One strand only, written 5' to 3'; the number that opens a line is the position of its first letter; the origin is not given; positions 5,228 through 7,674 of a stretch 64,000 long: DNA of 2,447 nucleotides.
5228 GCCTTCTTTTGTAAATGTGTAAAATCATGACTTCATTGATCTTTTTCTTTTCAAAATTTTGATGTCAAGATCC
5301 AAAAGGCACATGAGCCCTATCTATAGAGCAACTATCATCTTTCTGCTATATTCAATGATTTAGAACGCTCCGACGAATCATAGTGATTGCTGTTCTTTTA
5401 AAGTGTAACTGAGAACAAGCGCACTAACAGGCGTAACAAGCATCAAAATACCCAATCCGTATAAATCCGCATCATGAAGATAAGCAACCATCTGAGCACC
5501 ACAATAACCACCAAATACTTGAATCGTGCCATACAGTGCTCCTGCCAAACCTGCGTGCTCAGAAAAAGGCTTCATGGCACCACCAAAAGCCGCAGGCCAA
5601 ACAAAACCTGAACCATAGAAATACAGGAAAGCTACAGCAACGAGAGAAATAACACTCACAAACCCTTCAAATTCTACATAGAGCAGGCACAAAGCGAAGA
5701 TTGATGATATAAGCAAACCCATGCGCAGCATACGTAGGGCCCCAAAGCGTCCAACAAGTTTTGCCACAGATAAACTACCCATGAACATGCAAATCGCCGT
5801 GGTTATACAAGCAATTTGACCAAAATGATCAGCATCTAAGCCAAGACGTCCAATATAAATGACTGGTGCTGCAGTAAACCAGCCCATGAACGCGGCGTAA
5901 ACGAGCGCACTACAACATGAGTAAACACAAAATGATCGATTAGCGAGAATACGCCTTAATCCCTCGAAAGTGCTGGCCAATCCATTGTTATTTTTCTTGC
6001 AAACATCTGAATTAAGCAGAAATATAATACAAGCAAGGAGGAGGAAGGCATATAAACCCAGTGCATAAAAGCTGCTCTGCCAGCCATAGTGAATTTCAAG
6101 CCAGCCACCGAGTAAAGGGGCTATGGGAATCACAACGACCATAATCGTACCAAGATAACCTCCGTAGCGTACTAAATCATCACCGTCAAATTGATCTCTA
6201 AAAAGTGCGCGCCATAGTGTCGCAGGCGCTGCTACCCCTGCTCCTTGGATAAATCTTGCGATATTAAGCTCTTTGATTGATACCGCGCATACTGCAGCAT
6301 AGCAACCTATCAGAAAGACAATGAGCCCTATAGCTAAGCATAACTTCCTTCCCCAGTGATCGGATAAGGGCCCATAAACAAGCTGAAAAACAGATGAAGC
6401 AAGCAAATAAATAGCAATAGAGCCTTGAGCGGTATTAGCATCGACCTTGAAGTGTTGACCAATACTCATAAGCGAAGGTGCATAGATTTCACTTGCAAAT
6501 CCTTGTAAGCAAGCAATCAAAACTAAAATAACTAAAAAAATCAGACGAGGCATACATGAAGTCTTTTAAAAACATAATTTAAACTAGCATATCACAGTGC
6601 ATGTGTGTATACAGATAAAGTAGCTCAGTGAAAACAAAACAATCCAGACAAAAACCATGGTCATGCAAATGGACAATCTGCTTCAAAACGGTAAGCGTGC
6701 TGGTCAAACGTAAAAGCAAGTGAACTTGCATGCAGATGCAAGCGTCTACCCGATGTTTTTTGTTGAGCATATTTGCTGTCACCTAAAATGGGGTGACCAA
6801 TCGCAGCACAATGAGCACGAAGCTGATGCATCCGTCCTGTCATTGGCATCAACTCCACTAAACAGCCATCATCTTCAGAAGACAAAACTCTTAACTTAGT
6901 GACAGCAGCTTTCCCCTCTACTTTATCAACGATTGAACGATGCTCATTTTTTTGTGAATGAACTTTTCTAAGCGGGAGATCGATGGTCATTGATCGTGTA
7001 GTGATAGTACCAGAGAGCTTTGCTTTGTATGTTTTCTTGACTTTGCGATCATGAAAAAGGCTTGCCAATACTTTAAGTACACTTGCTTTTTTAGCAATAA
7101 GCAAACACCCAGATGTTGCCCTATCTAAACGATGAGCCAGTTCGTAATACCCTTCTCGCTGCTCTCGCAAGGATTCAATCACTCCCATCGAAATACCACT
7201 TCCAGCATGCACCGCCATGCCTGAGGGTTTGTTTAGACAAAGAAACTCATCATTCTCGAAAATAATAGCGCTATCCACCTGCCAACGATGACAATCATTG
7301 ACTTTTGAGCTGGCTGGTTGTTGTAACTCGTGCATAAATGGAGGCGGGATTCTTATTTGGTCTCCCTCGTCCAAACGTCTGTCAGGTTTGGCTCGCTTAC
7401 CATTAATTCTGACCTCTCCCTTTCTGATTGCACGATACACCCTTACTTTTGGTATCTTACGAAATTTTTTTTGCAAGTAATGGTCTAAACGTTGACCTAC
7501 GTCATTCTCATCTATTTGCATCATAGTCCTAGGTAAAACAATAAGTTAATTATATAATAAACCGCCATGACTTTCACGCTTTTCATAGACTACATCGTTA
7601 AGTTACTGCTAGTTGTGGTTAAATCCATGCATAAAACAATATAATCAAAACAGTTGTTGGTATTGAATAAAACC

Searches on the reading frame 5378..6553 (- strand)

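Call 26: search_protein_families(library=pfam, max_evalue=0.000001, proteins=[window:5378-6553:-])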
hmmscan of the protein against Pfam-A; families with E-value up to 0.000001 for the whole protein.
window:5378-6553:- (391 aa): 1 family
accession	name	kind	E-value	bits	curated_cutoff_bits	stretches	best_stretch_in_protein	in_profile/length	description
PF07690.21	MFS_1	-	1.1e-40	140.1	33.4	1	10-349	1-343/347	Major Facilitator Superfamily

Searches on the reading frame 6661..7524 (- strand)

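Call 26: search_protein_families(library=pfam, max_evalue=0.000001, proteins=[window:6661-7524:-])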
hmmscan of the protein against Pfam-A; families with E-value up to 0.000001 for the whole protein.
window:6661-7524:- (287 aa): 2 families
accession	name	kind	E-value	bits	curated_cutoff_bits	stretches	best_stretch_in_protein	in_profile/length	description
PF00849.27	PseudoU_synth_2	-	1.7e-27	97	26.8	1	94-241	2-152/152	RNA pseudouridylate synthase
PF01479.30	S4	-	9.6e-09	35.3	22.8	1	11-57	1-48/48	S4 domain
